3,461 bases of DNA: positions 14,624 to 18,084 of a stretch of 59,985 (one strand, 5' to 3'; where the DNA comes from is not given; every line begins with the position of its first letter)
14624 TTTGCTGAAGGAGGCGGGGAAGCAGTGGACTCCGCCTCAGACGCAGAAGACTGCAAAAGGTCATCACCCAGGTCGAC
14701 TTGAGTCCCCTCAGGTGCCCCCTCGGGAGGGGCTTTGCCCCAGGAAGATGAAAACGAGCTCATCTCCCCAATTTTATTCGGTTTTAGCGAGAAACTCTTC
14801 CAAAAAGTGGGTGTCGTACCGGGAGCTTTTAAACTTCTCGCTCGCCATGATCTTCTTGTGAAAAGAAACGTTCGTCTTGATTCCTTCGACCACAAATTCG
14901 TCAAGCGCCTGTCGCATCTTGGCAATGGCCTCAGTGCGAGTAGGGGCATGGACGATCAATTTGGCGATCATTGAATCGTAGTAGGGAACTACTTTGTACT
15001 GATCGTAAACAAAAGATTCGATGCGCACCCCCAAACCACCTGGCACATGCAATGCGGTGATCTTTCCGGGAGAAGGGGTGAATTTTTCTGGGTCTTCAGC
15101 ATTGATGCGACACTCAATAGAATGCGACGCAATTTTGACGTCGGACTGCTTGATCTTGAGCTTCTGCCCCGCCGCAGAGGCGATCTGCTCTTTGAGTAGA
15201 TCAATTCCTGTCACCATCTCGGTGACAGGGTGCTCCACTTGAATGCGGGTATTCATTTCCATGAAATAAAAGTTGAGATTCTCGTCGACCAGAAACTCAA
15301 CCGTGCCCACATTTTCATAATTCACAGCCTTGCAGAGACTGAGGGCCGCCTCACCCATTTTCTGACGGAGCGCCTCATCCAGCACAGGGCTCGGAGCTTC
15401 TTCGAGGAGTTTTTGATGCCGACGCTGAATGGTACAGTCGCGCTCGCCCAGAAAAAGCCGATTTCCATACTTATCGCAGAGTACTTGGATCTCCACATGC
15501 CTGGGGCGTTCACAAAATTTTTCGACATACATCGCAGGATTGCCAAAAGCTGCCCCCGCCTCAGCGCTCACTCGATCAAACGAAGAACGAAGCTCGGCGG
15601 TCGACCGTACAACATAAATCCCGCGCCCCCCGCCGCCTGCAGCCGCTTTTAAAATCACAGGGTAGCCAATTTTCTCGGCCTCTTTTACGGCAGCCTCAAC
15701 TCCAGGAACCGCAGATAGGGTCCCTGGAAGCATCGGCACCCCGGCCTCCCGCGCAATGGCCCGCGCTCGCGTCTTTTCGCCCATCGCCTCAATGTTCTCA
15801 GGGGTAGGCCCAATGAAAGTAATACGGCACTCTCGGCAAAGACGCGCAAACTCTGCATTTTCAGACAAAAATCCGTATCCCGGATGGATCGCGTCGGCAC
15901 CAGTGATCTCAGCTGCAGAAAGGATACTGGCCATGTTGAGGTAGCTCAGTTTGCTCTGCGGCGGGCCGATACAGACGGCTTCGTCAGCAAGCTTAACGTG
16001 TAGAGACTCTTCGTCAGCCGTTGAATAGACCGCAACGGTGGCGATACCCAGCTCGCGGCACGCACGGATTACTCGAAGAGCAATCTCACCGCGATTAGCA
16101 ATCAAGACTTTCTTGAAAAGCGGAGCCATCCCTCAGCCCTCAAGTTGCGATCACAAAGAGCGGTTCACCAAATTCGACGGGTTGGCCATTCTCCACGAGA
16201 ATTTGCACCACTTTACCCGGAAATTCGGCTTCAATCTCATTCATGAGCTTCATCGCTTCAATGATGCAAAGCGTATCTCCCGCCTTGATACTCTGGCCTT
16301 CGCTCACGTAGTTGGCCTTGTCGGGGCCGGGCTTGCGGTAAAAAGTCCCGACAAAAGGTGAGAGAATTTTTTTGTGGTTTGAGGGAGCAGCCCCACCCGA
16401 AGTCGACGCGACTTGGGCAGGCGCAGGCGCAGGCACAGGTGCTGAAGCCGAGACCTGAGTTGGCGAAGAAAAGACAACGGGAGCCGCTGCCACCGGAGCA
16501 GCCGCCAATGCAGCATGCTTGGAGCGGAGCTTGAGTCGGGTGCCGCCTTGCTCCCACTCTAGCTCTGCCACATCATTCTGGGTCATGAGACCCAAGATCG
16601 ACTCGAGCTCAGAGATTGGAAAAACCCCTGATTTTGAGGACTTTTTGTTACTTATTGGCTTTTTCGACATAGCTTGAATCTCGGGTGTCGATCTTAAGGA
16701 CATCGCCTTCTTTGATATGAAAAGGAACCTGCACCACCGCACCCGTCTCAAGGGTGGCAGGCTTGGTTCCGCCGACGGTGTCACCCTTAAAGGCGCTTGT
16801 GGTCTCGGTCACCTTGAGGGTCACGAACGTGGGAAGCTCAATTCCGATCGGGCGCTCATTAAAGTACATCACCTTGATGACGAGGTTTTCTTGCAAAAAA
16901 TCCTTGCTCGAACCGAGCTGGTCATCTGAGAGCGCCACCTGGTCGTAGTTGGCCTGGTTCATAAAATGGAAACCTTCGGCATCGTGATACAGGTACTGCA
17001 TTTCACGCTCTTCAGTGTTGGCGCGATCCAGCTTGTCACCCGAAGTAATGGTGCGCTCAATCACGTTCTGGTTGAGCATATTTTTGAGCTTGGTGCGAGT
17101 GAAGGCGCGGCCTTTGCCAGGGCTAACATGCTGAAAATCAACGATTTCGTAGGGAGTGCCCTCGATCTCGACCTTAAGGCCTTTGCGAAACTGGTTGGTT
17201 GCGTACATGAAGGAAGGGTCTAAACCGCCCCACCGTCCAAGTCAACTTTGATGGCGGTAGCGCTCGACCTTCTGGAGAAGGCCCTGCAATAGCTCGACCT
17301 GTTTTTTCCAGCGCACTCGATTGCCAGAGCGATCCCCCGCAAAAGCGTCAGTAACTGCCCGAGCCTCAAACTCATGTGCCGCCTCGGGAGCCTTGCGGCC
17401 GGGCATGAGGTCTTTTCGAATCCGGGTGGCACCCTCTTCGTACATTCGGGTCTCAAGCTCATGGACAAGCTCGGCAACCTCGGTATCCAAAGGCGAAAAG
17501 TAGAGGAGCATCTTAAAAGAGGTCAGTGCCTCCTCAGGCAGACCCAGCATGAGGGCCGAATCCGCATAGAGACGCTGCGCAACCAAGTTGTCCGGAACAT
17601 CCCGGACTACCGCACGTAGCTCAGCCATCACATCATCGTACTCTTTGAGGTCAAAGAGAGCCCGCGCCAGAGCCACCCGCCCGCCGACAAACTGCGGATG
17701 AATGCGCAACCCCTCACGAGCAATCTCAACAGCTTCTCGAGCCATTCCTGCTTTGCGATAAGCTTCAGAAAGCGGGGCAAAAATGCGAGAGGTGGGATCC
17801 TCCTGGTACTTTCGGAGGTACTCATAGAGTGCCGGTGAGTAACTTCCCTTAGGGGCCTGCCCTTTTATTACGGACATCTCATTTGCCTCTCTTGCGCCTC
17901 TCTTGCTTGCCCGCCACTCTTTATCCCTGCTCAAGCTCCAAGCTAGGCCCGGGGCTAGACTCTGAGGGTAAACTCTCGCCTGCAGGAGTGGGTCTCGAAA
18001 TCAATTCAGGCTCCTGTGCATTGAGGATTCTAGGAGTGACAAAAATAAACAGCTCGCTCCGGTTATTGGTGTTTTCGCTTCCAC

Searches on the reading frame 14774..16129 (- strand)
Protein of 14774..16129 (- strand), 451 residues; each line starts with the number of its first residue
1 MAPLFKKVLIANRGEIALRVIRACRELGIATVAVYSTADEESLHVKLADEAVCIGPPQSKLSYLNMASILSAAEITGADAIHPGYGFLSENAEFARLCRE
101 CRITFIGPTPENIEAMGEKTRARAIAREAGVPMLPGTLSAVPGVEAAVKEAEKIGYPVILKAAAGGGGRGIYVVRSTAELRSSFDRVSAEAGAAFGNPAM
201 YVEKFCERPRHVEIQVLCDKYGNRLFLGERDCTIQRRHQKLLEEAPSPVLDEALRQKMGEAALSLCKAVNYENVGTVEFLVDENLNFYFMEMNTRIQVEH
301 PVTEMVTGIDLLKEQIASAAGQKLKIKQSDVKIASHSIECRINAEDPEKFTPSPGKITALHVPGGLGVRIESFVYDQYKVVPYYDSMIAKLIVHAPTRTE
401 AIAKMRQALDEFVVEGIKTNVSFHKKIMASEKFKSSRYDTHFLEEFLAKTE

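Call 41: search_protein_families(library=pfam, proteins=[window:14774-16129:-], max_evalue=0.001)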
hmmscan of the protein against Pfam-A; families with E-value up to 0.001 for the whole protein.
window:14774-16129:- (451 aa): 7 families
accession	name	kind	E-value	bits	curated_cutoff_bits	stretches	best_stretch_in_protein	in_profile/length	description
PF02786.22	CPSase_L_D2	-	1.4e-72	244.1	19.8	1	119-326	2-210/211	Carbamoyl-phosphate synthase L chain, ATP binding domain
PF00289.28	Biotin_carb_N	-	2.2e-47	160.5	25.5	1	5-113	2-110/110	Biotin carboxylase, N-terminal domain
PF02785.25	Biotin_carb_C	-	2.4e-42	143.8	32.4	1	339-445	1-108/108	Biotin carboxylase C-terminal domain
PF02222.28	ATP-grasp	-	1.9e-08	34.6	27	1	145-294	20-161/179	ATP-grasp domain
PF07478.18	Dala_Dala_lig_C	-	4.7e-08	33.2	24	1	147-294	28-174/204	D-ala D-ala ligase C-terminus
PF08443.16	RimK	-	0.00039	20.5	21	0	254-316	127-185/188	RimK-like ATP-grasp domain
PF02655.19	ATP-grasp_3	-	0.00043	20.8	23.2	1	141-297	18-158/160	ATP-grasp domain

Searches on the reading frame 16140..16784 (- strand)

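Call 63: search_protein_families(library=pfam, proteins=[window:16140-16784:-], max_evalue=5)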
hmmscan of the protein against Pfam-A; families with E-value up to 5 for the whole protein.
window:16140-16784:- (214 aa): 7 families
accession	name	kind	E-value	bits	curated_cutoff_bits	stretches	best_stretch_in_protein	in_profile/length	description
PF00364.28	Biotin_lipoyl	-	1.4e-21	76.5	22.1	1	139-212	2-73/73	Biotin-requiring enzyme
PF13533.13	Biotin_lipoyl_2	-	1.3e-09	38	29.8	2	184-212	3-31/32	Biotin-lipoyl like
PF13437.12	HlyD_3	-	0.0064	17.7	22.2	1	184-213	2-31/106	HlyD family secretion protein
PF01597.25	GCV_H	-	0.01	16.1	22.2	1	161-195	40-74/122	Glycine cleavage H-protein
PF02749.22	QRPTase_N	-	0.052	14.2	27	0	182-212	30-60/82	Quinolinate phosphoribosyl transferase, N-terminal domain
PF07223.17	DUF1421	-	0.17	12.2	22.8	1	192-206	21-35/45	UBA-like domain (DUF1421)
PF16576.10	HlyD_D23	-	0.22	11.2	30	1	183-212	21-51/214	Barrel-sandwich domain of CusB or HlyD membrane-fusion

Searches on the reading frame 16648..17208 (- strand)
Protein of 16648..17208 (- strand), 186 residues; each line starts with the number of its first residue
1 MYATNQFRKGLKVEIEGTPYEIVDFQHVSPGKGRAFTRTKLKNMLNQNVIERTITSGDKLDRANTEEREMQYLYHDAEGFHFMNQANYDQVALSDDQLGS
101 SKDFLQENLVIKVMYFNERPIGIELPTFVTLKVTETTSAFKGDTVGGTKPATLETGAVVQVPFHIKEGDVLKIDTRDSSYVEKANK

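Call 63: search_protein_families(library=pfam, proteins=[window:16648-17208:-], max_evalue=5)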
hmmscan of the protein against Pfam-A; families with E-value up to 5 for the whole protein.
window:16648-17208:- (186 aa): 4 families
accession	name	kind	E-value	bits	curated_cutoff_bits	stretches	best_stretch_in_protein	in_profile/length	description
PF08207.18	EFP_N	-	2.6e-24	85.4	23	1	4-60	2-58/58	Elongation factor P (EF-P) KOW-like domain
PF09285.17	Elong-fact-P_C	-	1.5e-23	82.6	25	1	129-183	1-56/56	Elongation factor P, C-terminal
PF01132.26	EFP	-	1.3e-20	73.5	27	1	68-121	1-54/54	Elongation factor P (EF-P) OB domain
PF22847.2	BT_3657-like_N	-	0.17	12.1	27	1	133-169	115-151/168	Arabinosidase BT_3657-like, N-terminal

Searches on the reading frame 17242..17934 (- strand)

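Call 63: search_protein_families(library=pfam, proteins=[window:17242-17934:-], max_evalue=5)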
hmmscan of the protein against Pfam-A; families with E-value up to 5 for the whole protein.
window:17242-17934:- (230 aa): 12 families
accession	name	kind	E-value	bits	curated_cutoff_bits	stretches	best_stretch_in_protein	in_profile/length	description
PF14559.12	TPR_19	-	1.3e-09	38.6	25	2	61-124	3-66/68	Tetratricopeptide repeat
PF13428.12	TPR_14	-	2.3e-08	34.3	23.5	2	86-125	4-43/44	Tetratricopeptide repeat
PF12895.13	ANAPC3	-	2.4e-05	25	27.2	1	36-106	9-79/82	Anaphase-promoting complex, cyclosome, subunit 3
PF13429.12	TPR_15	-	6.6e-05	22.9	26.2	1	51-175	148-273/280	Tetratricopeptide repeat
PF13432.12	TPR_16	-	0.00074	20.4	32.7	2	88-148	2-62/65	Tetratricopeptide repeat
PF07719.23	TPR_2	-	0.0008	19.8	27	0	55-81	7-33/34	Tetratricopeptide repeat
PF13424.12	TPR_12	-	0.0033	18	30.1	0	55-79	51-75/77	Tetratricopeptide repeat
PF13174.12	TPR_6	-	0.0074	17.3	26.3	0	89-115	6-32/33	Tetratricopeptide repeat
PF24575.1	TPR_Slam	-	0.02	15.7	35.2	1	58-101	56-99/104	Surface lipoprotein assembly modifier, N-terminal TPR repeats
PF23914.1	TPR_CcmH_CycH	-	0.064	13.5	42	1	61-148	62-152/158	Cytochrome c-type biogenesis protein H TPR domain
PF11846.14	Wzy_C_2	-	0.26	11.7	28.5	1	98-140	128-169/191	Virulence factor membrane-bound polymerase, C-terminal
PF07721.20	TPR_4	-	0.57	11.4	27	0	118-138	2-22/26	Tetratricopeptide repeat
